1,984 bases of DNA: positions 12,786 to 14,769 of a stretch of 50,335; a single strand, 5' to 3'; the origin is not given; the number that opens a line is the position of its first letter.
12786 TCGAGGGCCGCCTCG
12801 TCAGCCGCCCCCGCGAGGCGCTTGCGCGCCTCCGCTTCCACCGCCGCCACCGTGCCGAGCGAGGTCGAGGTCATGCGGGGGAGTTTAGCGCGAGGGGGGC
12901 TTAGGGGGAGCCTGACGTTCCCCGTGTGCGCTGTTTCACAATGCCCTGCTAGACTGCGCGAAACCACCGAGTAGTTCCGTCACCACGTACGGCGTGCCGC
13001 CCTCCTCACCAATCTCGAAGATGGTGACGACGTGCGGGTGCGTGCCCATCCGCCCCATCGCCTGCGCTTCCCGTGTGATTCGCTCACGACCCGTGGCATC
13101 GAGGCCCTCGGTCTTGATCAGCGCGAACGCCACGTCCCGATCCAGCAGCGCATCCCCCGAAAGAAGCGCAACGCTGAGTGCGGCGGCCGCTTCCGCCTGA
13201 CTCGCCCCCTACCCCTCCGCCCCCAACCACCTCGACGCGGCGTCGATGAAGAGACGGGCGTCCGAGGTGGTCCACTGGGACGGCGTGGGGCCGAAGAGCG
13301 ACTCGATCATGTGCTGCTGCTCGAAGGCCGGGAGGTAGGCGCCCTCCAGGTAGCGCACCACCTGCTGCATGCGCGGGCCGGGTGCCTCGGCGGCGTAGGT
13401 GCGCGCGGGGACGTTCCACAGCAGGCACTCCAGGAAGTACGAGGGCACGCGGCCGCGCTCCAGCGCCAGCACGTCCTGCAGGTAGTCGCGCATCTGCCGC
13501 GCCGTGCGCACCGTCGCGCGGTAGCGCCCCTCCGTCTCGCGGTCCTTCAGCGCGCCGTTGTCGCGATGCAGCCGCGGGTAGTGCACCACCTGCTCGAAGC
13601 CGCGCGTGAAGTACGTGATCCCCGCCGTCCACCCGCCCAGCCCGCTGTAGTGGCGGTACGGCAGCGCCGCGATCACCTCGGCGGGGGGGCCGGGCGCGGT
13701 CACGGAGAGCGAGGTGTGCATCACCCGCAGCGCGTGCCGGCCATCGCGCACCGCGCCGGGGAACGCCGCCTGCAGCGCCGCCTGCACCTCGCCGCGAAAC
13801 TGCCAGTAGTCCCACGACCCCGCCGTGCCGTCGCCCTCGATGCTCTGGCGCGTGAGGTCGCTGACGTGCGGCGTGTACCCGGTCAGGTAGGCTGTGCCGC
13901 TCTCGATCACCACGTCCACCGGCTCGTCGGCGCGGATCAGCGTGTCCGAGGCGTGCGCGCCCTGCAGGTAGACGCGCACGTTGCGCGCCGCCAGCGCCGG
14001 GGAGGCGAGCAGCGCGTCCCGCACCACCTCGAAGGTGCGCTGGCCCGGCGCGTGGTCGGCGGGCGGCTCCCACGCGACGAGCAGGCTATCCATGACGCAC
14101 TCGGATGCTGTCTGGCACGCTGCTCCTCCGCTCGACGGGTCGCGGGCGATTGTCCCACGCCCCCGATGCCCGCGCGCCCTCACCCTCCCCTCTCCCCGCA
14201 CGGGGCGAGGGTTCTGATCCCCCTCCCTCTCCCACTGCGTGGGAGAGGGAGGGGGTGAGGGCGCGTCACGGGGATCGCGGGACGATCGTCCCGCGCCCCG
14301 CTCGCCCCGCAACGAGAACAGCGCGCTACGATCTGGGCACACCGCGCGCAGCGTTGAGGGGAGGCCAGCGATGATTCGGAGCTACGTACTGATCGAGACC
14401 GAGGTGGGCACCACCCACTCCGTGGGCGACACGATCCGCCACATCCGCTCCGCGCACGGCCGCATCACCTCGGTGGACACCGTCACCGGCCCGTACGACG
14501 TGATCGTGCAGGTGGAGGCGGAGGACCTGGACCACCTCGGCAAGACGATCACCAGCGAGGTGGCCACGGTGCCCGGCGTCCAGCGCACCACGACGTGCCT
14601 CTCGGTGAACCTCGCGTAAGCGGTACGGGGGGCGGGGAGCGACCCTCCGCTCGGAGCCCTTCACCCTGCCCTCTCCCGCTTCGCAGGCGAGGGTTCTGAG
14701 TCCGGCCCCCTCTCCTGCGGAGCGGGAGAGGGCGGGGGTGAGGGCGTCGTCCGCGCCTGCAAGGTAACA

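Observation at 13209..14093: Orphan, apparently catalytically degenerate cGAS/DncV-like (CdnE-type) CD-NTase with no CBASS effector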

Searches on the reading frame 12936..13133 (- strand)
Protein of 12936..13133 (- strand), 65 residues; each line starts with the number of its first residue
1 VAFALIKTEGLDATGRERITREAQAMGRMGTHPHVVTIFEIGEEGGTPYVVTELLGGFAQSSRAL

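Call 14: search_protein_families(library=pfam, proteins=[window:12936-13133:-], max_evalue=0.1)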
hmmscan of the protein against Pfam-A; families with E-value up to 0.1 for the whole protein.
window:12936-13133:- (65 aa): 2 families
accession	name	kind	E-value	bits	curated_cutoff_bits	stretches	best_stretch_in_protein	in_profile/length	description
PF07714.23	PK_Tyr_Ser-Thr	-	0.0029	17.4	23.1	1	10-55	39-83/258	Protein tyrosine and serine/threonine kinase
PF00069.31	Pkinase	-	0.003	17.4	31.7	1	6-56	32-81/263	Protein kinase domain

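Call 15: search_protein_families(library=padloc, proteins=[window:12936-13133:-], max_evalue=0.1)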
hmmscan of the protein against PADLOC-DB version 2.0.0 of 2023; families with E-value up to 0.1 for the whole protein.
window:12936-13133:- (65 aa): 17 families
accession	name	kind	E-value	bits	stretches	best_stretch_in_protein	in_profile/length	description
PDLC04061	PD-T4-6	-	1.2e-08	33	1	12-57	56-104/510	-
PDLC04042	PD-T4-6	-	2e-08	32.2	1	10-57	47-93/292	-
PDLC04043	PD-T4-6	-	6.1e-08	30.1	1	12-57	55-99/452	-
PDLC04057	PD-T4-6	-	1.7e-07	28.6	1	17-57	53-92/443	-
PDLC01088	C3a189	-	3.2e-07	27.3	1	16-60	41-82/840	kinase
PDLC04053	PD-T4-6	-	5.5e-07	27.4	1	12-57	49-93/311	-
PDLC04039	PD-T4-6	-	7.1e-07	26.6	1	12-57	54-98/458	-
PDLC04041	PD-T4-6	-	7.2e-07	26.8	1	16-57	72-113/443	-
PDLC04138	mad6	-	4.9e-06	23.7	1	9-57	89-136/659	mads_6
PDLC04048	PD-T4-6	-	6.6e-06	23.7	1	15-58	54-96/354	-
PDLC04054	PD-T4-6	-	6.3e-05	20.6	1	12-59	50-97/347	-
PDLC04047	PD-T4-6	-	9.7e-05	19.6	1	11-57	50-95/327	-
PDLC04040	PD-T4-6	-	0.00028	17.8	1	11-45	33-66/547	-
PDLC04050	PD-T4-6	-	0.001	16.1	1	2-58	92-148/480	-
PDLC04060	PD-T4-6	-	0.0014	15.7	1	17-57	53-92/486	-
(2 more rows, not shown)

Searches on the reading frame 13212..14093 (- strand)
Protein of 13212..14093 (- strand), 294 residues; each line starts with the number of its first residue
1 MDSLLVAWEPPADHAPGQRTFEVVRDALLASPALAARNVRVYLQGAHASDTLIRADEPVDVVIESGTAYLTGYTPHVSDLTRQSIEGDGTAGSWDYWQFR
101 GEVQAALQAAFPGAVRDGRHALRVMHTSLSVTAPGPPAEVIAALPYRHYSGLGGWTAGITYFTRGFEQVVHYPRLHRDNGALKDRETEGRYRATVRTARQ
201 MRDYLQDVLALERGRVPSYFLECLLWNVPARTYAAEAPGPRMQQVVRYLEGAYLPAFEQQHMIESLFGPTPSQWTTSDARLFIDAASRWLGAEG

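Call 4: search_protein_families(library=pfam, proteins=[window:13212-14093:-], max_evalue=10)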
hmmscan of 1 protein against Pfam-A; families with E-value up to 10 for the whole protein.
window:13212-14093:- (294 aa): 0 families

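Call 5: search_protein_families(library=padloc, proteins=[window:13212-14093:-], max_evalue=10)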
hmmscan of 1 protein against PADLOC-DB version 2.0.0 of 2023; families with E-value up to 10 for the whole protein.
window:13212-14093:- (294 aa): 6 families
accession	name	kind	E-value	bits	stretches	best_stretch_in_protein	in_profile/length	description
PDLC00788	Cyclase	-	2.1e-51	173.2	1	5-288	8-292/297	oligonucleotide-cyclase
PDLC00801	Cyclase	-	2.5e-39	133.2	1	18-291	25-293/295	oligonucleotide-cyclase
PDLC00794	Cyclase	-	9.6e-39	131.4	1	18-292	24-295/297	oligonucleotide-cyclase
PDLC00789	Cyclase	-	6.6e-36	122.1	1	93-285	68-257/261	oligonucleotide-cyclase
PDLC00812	Cyclase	-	2.8e-18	63.8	1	17-292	66-351/352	oligonucleotide-cyclase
PDLC01218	typeIV_Cas8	-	0.059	10.8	1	17-65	126-173/279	CAS-IV; effector_LS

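Call 6: search_protein_families(library=ncbifam, proteins=[window:13212-14093:-], max_evalue=10)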
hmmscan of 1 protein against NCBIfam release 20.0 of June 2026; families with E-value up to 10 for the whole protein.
window:13212-14093:- (294 aa): 1 family
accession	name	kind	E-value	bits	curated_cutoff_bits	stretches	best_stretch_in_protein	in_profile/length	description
NF053871.1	DS2_2_antiphage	equivalog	7.2e-39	133.8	350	1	15-288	18-291/294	anti-phage nucleotidyltransferase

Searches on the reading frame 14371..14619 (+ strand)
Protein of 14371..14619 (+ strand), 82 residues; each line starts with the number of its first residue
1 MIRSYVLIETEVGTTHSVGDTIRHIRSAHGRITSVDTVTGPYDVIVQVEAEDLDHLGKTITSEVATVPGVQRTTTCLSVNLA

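Call 14: search_protein_families(library=pfam, proteins=[window:14371-14619:+], max_evalue=0.1)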
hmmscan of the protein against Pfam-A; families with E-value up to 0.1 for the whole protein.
window:14371-14619:+ (82 aa): 3 families
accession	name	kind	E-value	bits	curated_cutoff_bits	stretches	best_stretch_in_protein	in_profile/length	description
PF01037.27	AsnC_trans_reg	-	2.6e-12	46.9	25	1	8-78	3-70/73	Lrp/AsnC ligand binding domain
PF22482.2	AsnC_trans_reg_3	-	0.00055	20.4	24.4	1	21-79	26-83/95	PF0864 C-terminal dimeric alpha+beta barrel domain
PF08734.17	GYD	-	0.0052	17.2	31.4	1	23-57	27-62/91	GYD domain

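Call 15: search_protein_families(library=padloc, proteins=[window:14371-14619:+], max_evalue=0.1)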
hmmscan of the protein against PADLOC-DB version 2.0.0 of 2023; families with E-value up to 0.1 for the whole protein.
window:14371-14619:+ (82 aa): 0 families
